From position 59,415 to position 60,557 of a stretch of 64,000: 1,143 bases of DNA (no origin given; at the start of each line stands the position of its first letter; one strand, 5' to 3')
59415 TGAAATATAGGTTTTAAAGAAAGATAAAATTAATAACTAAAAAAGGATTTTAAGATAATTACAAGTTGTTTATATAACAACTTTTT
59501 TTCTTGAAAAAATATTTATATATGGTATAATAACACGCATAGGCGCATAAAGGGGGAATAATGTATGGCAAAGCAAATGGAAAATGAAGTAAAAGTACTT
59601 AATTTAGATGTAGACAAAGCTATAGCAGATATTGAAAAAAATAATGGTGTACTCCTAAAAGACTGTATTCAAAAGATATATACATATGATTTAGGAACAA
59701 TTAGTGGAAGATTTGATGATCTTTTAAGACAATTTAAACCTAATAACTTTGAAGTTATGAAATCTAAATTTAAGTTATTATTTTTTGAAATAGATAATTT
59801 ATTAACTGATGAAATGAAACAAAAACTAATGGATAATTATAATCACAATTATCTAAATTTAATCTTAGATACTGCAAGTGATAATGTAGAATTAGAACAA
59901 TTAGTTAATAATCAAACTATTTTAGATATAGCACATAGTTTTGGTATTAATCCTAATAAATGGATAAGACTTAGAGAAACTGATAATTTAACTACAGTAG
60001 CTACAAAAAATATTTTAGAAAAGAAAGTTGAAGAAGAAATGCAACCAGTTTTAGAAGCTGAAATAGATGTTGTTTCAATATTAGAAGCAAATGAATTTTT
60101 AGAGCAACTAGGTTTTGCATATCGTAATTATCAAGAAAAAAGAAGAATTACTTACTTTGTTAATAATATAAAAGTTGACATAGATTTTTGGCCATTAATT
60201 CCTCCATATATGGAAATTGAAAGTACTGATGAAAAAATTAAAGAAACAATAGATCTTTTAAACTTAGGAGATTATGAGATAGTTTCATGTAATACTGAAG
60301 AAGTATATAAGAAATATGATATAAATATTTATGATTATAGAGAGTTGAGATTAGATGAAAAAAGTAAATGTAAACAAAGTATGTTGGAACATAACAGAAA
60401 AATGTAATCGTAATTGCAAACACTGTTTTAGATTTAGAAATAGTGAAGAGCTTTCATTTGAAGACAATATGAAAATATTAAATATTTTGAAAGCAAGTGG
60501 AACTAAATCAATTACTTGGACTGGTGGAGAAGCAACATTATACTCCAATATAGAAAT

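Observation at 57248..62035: Candidate nucleotide-modifying (possibly antiviral) module: WYL regulator - SIS-like - Ham1/ITPase-like, then CYTH - short viperin-like radical SAM - LysR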

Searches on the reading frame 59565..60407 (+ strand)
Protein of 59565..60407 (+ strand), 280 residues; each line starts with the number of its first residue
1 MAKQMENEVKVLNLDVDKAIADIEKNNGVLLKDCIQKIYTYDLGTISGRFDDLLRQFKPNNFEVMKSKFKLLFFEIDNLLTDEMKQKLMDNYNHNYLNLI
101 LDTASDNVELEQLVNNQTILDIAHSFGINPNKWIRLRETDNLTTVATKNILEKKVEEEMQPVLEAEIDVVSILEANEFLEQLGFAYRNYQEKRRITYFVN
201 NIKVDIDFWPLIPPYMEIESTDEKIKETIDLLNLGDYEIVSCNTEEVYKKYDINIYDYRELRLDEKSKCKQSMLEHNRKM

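Call 3: search_protein_families(library=pfam, proteins=[window:59565-60407:+], max_evalue=0.01)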
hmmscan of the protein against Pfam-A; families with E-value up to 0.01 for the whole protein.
window:59565-60407:+ (280 aa): 0 families

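Call 4: search_protein_families(library=ncbifam, proteins=[window:59565-60407:+], max_evalue=0.01)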
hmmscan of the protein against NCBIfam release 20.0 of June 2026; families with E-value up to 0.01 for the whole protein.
window:59565-60407:+ (280 aa): 1 family
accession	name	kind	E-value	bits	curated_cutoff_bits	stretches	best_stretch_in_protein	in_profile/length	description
TIGR00318.1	cyaB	equivalog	1.2e-05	25.3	57.95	1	131-228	49-143/174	class IV adenylate cyclase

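Call 5: search_protein_families(library=padloc, proteins=[window:59565-60407:+], max_evalue=0.01)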
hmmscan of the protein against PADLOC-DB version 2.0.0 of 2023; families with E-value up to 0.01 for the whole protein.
window:59565-60407:+ (280 aa): 0 families

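Call 32: search_solved_structures(query=window:59565-60407:+, max_evalue=1, show_alignments=1)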
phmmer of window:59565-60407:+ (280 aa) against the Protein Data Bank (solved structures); distinct sequences matched with E-value up to 1: 6.
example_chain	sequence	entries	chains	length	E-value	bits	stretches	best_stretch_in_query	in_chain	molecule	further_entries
2dc4_A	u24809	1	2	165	0.016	17.9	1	130-220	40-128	165aa long hypothetical protein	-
1pgv_A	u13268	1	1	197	0.027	17.2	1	116-197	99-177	tropomodulin TMD-1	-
7ns8_A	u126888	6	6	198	0.049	16.3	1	106-233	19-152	Triphosphate tunnel metalloenzyme Saci_0718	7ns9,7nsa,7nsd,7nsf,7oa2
9g8s_T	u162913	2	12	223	0.083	15.6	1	197-265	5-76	Peptidoglycan-binding LysM protein | gp61 - Tail tube initiator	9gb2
1yem_A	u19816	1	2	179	0.22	14.2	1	129-227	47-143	Conserved hypothetical protein Pfu-838710-001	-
7ktr_B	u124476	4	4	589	0.84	12.3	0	58-138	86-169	TAF5-like RNA polymerase II p300/CBP-associated factor-associated factor 65 kDa subunit 5L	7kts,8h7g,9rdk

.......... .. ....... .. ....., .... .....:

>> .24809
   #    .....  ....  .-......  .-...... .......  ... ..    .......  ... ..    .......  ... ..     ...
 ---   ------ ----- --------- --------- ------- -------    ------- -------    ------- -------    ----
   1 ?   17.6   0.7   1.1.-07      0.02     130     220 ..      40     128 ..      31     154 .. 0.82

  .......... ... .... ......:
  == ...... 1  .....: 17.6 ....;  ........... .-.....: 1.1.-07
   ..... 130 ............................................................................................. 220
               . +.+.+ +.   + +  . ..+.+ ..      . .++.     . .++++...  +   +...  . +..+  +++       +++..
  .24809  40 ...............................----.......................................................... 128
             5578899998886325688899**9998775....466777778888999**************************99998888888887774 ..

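Call 33: find_homologous_proteins(query=window:59565-60407:+, max_evalue=0.001)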
Query window:59565-60407:+ (280 aa): 182 proteins with E <= 0.001 among 943 candidates; the best 120 are listed.
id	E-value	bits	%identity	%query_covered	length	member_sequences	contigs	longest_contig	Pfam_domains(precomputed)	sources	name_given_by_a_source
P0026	4.8e-178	608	100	100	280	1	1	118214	-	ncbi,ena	-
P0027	7.3e-174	594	98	100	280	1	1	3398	-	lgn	-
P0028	9.7e-174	594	97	100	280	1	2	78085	-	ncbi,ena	-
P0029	1.4e-173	593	97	100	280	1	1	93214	-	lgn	-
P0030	1.7e-173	593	97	100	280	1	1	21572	-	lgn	-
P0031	5.4e-173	592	97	100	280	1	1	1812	-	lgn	-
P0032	7.4e-173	591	97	100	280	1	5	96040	-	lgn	-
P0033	1.6e-169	580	96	100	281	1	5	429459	-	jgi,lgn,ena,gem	-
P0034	2.5e-167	573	93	100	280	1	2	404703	-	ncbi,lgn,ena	-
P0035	2.1e-149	514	83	100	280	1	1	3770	-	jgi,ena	-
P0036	1.5e-147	508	82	100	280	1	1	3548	-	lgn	-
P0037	1.7e-147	508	83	100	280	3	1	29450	-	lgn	-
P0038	4.0e-147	507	83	100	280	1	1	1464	-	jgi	jgi:adenylate cyclase class 2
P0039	9.7e-147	505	82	100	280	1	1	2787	-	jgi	jgi:adenylate cyclase class 2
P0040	1.5e-146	505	82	100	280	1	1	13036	-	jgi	jgi:adenylate cyclase class 2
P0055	1.6e-69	252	46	95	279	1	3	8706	PF01928.27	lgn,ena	-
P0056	2.1e-69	252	49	95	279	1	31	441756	PF01928.27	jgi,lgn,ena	-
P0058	9.1e-69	250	49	95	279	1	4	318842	PF01928.27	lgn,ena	-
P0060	4.4e-68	248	47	93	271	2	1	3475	PF01928.27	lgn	-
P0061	1.7e-67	246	47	93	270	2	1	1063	PF01928.27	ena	-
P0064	1.2e-66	243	47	95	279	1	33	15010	PF01928.27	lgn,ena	-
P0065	1.7e-66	242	46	95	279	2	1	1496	PF01928.27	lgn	-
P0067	4.4e-66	241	47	95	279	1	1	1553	PF01928.27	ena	-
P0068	6.8e-66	240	45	95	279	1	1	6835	PF01928.27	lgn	-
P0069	1.0e-65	240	49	88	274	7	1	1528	PF01928.27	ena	-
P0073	7.7e-65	237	46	95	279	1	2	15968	PF01928.27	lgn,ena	-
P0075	1.1e-64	237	46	95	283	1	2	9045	PF01928.27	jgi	jgi:hypothetical protein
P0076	1.2e-64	236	46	95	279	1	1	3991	PF01928.27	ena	-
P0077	1.2e-64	236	46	95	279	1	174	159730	PF01928.27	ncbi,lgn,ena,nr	ncbi:MAG: CYTH domain-containing protein [Clostridiales bacterium]|nr:CYTH domain-containing protein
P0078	3.9e-64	235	46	95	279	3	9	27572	PF01928.27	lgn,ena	-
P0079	5.6e-64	234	46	95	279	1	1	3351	PF01928.27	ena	-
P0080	9.3e-64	233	46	95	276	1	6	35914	PF01928.27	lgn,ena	-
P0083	3.5e-62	228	46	94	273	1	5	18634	PF01928.27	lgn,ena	-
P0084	4.2e-62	228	46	93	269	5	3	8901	PF01928.27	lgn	-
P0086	5.7e-59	218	51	75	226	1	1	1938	PF01928.27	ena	-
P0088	5.2e-58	215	45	93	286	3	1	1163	PF01928.27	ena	-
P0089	2.2e-57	213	50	75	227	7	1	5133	PF01928.27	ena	-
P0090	4.0e-55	205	45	93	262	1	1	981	PF01928.27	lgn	-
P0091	1.5e-54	203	45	93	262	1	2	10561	PF01928.27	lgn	-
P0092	3.2e-54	202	41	95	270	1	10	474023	-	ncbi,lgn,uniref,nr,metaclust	ncbi:Adenylate cyclase class IV, CYTH domain [Bacillus wiedmannii]|uniref:Adenylate cyclase class IV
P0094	1.5e-53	200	47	75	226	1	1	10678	PF01928.27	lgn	-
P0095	9.9e-52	194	45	93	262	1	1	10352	PF01928.27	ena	-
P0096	2.7e-51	193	43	93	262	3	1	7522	PF01928.27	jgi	-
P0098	2.0e-50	190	43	94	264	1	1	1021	PF01928.27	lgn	-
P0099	2.5e-50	189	44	94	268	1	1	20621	PF01928.27,PF22175.3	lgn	-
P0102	6.8e-50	188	43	93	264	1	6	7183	PF01928.27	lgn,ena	-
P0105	1.3e-48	184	43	93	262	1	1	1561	PF01928.27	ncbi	-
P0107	1.5e-48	184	45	93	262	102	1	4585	PF01928.27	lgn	-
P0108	2.6e-48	183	52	62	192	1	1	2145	PF01928.27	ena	-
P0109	3.3e-48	182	42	93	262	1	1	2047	PF01928.27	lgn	-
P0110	3.6e-48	182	42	94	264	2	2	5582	PF01928.27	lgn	-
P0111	3.7e-48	182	42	93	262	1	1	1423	PF01928.27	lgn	-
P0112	4.3e-48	182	41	94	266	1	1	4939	PF01928.27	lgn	-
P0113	9.5e-48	181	41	93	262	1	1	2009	PF01928.27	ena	-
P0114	1.0e-47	181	43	93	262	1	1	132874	PF01928.27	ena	-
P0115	1.3e-47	181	41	93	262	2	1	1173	PF01928.27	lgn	-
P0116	1.6e-47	180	41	93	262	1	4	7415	PF01928.27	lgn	-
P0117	1.8e-47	180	42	93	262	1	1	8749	PF01928.27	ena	-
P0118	2.1e-47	180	41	93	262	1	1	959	PF01928.27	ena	-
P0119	2.3e-47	180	42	93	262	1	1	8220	PF01928.27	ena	-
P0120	2.9e-47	179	42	93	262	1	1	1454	PF01928.27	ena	-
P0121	3.2e-47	179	42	93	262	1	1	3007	PF01928.27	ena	-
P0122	3.3e-47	179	42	93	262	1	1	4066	PF01928.27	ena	-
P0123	3.9e-47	179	42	93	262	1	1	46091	PF01928.27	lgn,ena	-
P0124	4.0e-47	179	42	93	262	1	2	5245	PF01928.27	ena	-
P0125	4.1e-47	179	41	93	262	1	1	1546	PF01928.27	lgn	-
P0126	7.3e-47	178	42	93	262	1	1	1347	PF01928.27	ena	-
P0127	8.4e-47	178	42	93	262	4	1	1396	PF01928.27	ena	-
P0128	1.2e-46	177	41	93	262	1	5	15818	PF01928.27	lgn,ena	-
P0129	1.8e-46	177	43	93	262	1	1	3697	PF01928.27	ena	-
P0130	2.2e-46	176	41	93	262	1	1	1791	PF01928.27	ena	-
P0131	2.5e-46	176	43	93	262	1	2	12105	PF01928.27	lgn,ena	-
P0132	3.1e-46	176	43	93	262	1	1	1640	PF01928.27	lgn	-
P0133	4.0e-46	176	41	93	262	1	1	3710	PF01928.27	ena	-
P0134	4.3e-46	176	43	93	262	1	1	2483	PF01928.27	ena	-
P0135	5.2e-46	175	42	93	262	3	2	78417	PF01928.27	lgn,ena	-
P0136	6.2e-46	175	43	93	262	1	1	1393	PF01928.27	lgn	-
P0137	6.4e-46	175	43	93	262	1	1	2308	PF01928.27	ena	-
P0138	7.8e-46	175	39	93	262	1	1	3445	PF01928.27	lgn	-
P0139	1.4e-45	174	38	93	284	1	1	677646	-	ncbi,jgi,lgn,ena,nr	ncbi:MAG TPA: hypothetical protein VEB00_05450 [Clostridia bacterium]|nr:hypothetical protein [Clost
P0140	1.6e-45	174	41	93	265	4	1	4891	PF01928.27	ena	-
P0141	1.8e-45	173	42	93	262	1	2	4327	PF01928.27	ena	-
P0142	4.3e-45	172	40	94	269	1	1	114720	PF01928.27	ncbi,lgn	-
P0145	2.0e-44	170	38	95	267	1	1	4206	PF01928.27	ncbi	-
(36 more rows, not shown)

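Call 34: find_encoding_contigs(protein=P0026, flank=10000, max_places=3)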
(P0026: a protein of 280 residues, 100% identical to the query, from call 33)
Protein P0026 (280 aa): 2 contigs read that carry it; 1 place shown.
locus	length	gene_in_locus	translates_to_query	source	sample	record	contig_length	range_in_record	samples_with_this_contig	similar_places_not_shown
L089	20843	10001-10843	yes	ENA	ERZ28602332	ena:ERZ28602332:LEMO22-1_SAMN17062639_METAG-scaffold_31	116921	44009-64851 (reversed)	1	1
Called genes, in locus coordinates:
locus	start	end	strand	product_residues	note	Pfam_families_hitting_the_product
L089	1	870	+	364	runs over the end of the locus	PF00091:Tubulin, PF12327:FtsZ_C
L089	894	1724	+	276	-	PF03419:Peptidase_U4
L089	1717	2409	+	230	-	PF04542:Sigma70_r2, PF04545:Sigma70_r4, PF01381:HTH_3 (weak)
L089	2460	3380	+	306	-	PF01545:Cation_efflux, PF16916:ZT_dimer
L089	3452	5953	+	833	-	PF02687:FtsX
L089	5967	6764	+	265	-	PF13240:Zn_Ribbon_1 (weak)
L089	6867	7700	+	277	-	-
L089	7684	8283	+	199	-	PF08279:HTH_11 (weak), PF13280:WYL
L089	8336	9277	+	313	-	-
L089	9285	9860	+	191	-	PF01725:Ham1p_like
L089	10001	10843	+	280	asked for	-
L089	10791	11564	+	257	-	PF04055:Radical_SAM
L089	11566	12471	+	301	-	PF00126:HTH_1, PF03466:LysR_substrate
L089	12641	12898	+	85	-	-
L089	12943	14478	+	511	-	PF13396:PLDc_N, PF13091:PLDc_2, PF00614:PLDc (weak), PF13091:PLDc_2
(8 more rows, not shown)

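Call 35: find_encoding_contigs(protein=P0077, flank=7000, max_places=4)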
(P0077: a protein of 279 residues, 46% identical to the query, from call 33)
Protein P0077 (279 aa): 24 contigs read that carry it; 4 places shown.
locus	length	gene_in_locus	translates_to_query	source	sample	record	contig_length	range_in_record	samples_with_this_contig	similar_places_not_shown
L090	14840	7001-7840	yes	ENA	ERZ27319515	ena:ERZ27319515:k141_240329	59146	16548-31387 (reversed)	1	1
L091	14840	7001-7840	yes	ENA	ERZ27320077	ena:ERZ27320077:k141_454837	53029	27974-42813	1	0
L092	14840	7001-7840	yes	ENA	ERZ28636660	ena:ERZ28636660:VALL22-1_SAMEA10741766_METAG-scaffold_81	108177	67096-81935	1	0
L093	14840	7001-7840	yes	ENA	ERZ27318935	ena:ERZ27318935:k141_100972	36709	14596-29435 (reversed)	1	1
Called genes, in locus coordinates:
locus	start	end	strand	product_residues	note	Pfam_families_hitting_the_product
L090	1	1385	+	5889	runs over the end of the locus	PF06458:MucBP, PF05738:Cna_B, PF06458:MucBP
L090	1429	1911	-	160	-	-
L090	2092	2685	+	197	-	PF03848:TehB, PF13489:Methyltransf_23 (weak), PF13847:Methyltransf_31 (weak), PF08241:Methyltransf_11 (weak), PF08242:Methyltransf_12, PF13649:Methyltransf_25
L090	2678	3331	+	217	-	PF01966:HD (weak)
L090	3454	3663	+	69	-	-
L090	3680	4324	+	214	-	PF19279:YegS_C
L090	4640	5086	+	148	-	PF00293:NUDIX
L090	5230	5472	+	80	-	-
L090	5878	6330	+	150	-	-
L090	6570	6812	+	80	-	-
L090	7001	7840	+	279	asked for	PF01928:CYTH (weak)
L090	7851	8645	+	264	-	PF04055:Radical_SAM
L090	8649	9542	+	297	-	PF00126:HTH_1, PF03466:LysR_substrate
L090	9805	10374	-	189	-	-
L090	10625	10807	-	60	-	PF14198:TnpV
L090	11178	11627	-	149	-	PF06970:RepA_N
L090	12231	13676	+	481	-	-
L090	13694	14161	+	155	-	-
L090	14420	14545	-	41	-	-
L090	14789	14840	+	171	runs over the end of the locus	-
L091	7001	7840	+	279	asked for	PF01928:CYTH (weak)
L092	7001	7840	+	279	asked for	PF01928:CYTH (weak)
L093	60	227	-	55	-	-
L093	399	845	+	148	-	PF00293:NUDIX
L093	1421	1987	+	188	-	PF02223:Thymidylate_kin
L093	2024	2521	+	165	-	PF01928:CYTH (weak)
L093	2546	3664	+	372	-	PF04055:Radical_SAM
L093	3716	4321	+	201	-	-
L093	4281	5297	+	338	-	PF13506:Glyco_transf_21 (weak), PF13632:Glyco_trans_2_3 (weak)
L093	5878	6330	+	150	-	-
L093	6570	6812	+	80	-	-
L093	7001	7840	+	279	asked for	PF01928:CYTH (weak)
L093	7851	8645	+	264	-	PF04055:Radical_SAM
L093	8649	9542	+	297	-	PF00126:HTH_1, PF03466:LysR_substrate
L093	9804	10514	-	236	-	-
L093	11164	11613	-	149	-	PF06970:RepA_N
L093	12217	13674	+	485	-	-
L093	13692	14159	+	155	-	-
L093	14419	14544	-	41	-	-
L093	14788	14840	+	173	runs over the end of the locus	-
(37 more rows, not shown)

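Call 36: find_encoding_contigs(protein=P0092, flank=7000, max_places=3)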
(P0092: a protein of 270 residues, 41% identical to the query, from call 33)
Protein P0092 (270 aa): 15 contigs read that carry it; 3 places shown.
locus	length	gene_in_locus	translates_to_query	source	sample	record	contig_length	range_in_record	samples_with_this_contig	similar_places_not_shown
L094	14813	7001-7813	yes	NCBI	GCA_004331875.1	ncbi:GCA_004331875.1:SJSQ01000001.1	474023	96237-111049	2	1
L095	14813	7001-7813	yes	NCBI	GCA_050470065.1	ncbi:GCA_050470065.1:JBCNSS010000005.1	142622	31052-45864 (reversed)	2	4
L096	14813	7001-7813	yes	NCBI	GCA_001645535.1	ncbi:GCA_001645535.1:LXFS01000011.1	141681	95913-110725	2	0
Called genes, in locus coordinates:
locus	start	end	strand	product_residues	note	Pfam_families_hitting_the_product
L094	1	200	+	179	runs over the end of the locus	PF07366:SnoaL, PF12680:SnoaL_2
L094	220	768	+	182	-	PF02525:Flavodoxin_2, PF03358:FMN_red (weak)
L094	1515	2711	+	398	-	-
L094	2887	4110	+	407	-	-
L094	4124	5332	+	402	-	PF01071:GARS_A (weak), PF02655:ATP-grasp_3, PF13535:ATP-grasp_4, PF18603:LAL_C2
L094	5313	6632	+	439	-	PF07690:MFS_1, PF05977:MFS_3 (weak), PF07690:MFS_1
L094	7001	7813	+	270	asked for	-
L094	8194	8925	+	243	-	PF00483:NTP_transferase, PF12804:NTP_transf_3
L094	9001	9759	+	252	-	-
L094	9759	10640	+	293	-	PF09992:NAGPA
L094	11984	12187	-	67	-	-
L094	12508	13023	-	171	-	PF01965:DJ-1_PfpI, PF00117:GATase (weak)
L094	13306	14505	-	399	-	PF05975:EcsB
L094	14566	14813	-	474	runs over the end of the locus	PF00324:AA_permease, PF13520:AA_permease_2, PF03845:Spore_permease (weak)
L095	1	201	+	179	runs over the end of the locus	PF07366:SnoaL, PF12680:SnoaL_2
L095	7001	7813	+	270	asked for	-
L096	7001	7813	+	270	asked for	-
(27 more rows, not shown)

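Call 46: search_protein_families(library=ncbifam, proteins=[L093:2546-3664:+, L090:7851-8645:+, L093:2024-2521:+, L093:1421-1987:+, L093:3716-4321:+], max_evalue=0.00001)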
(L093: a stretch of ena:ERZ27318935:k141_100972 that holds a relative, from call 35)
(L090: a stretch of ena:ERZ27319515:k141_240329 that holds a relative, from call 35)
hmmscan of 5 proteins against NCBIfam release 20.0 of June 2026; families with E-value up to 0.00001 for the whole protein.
L093:2546-3664:+ (372 aa): 2 families
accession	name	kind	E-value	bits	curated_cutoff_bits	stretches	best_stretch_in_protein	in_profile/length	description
NF045502.1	variant_rSAM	domain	1.6e-75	254.3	125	1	16-341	2-334/357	radical SAM protein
TIGR04043.1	rSAM_MSMEG_0568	hypoth_equivalog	1.1e-24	87.1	303.7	1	84-308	51-272/354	MSMEG_0568 family radical SAM protein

L090:7851-8645:+ (264 aa): 37 families (the best 25 are shown)
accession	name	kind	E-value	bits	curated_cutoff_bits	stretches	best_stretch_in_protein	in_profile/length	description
NF038283.1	viperin_w_prok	equivalog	2.4e-42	145.1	180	1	5-252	3-258/281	viperin family antiviral radical SAM protein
TIGR02666.1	moaA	equivalog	5.5e-16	58.5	284.05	1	10-191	16-207/336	GTP 3',8-cyclase MoaA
TIGR04317.1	W_rSAM_matur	equivalog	1.2e-15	57.5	380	1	4-187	4-195/349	tungsten cofactor oxidoreductase radical SAM maturase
TIGR02668.1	moaA_archaeal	equivalog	4.7e-15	55.4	325.25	1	7-205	13-211/303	GTP 3',8-cyclase MoaA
TIGR04546.1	rSAM_ahbC_deAc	equivalog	4.8e-15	55.2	650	1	4-176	39-213/390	12,18-didecarboxysiroheme deacetylase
TIGR04051.1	rSAM_NirJ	equivalog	2e-14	53.4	515.45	1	6-173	4-173/354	heme d1 biosynthesis radical SAM protein NirJ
TIGR04347.1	pseudo_SAM_Halo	equivalog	2.3e-14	53.5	525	1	3-175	37-211/390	TIGR04347 family pseudo-SAM/SPASM protein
TIGR04055.1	rSAM_NirJ2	equivalog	4.9e-14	52.6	500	1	6-184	2-183/326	putative heme d1 biosynthesis radical SAM protein NirJ2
TIGR04278.1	viperin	exception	1.3e-13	50.7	450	1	4-235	59-296/347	antiviral radical SAM protein viperin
TIGR04054.1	rSAM_NirJ1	equivalog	1.5e-13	50.2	650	1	6-175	38-209/387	putative heme d1 biosynthesis radical SAM protein NirJ1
NF001199.0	PRK00164.2-1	equivalog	1.9e-13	50.2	231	1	6-182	14-193/308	GTP 3',8-cyclase MoaA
TIGR04545.1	rSAM_ahbD_hemeb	equivalog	7.9e-13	48.5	500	1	6-204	2-201/339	heme b synthase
TIGR04133.1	rSAM_w_lipo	hypoth_equivalog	1.4e-12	47.2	425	1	4-208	24-232/350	TIGR04133 family radical SAM/SPASM protein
TIGR02109.1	PQQ_syn_pqqE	equivalog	1.8e-12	46.9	381.35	1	8-159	11-165/358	pyrroloquinoline quinone biosynthesis protein PqqE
TIGR04303.1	GeoRSP_rSAM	equivalog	1.9e-12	47.4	400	1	5-177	6-178/325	GeoRSP system radical SAM/SPASM protein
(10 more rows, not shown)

L093:2024-2521:+ (165 aa): 0 families

L093:1421-1987:+ (188 aa): 4 families
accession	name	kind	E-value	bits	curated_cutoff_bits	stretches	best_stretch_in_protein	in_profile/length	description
TIGR00041.1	DTMP_kinase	equivalog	1.1e-10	41.6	83.25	1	2-170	5-188/196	dTMP kinase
NF003012.0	PRK03839.1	equivalog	5e-09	36.4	152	0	4-84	3-78/180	putative kinase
TIGR02173.1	cyt_kin_arch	equivalog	1.7e-07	31.4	102.1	0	4-57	3-62/169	(d)CMP kinase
NF001387.0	PRK00279.2-5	equivalog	8.2e-06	25.6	373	1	4-132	3-126/224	adenylate kinase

L093:3716-4321:+ (201 aa): 0 families

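Call 85: search_protein_families(library=padloc, proteins=[L090:2092-2685:+, L090:2678-3331:+, L090:3680-4324:+, L090:4640-5086:+, L090:5878-6330:+, L090:7001-7840:+, L090:7851-8645:+, L090:12231-13676:+, L093:2546-3664:+, L093:3716-4321:+], max_evalue=0.001)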
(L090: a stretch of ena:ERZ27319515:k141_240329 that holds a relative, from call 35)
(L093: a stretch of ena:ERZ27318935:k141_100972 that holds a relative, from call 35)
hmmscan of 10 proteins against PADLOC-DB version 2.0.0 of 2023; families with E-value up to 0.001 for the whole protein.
L090:2092-2685:+ (197 aa): 1 family
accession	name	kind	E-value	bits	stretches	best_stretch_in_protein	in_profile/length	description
PDLC04134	mad2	-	1.5e-07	28.7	1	16-104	276-368/492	mads_2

L090:2678-3331:+ (217 aa): 0 families

L090:3680-4324:+ (214 aa): 0 families

L090:4640-5086:+ (148 aa): 1 family
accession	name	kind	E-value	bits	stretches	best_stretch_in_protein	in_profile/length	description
PDLC04899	PDC-S07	-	0.00014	19.5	1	8-130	13-130/135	-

L090:5878-6330:+ (150 aa): 0 families

L090:7001-7840:+ (279 aa): 0 families

L090:7851-8645:+ (264 aa): 3 families
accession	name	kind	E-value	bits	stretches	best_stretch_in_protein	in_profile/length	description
PDLC02904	pVip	-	9.3e-46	154.5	1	5-250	4-240/262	Viperins associated with kinases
PDLC02903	pVip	-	7.1e-43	144.9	1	5-251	1-236/257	Viperins not associated with kinases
PDLC02905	pVip-kinase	-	1.8e-19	68.4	1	5-236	183-419/474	Viperin-kinase fusion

L090:12231-13676:+ (481 aa): 0 families

L093:2546-3664:+ (372 aa): 0 families

L093:3716-4321:+ (201 aa): 0 families
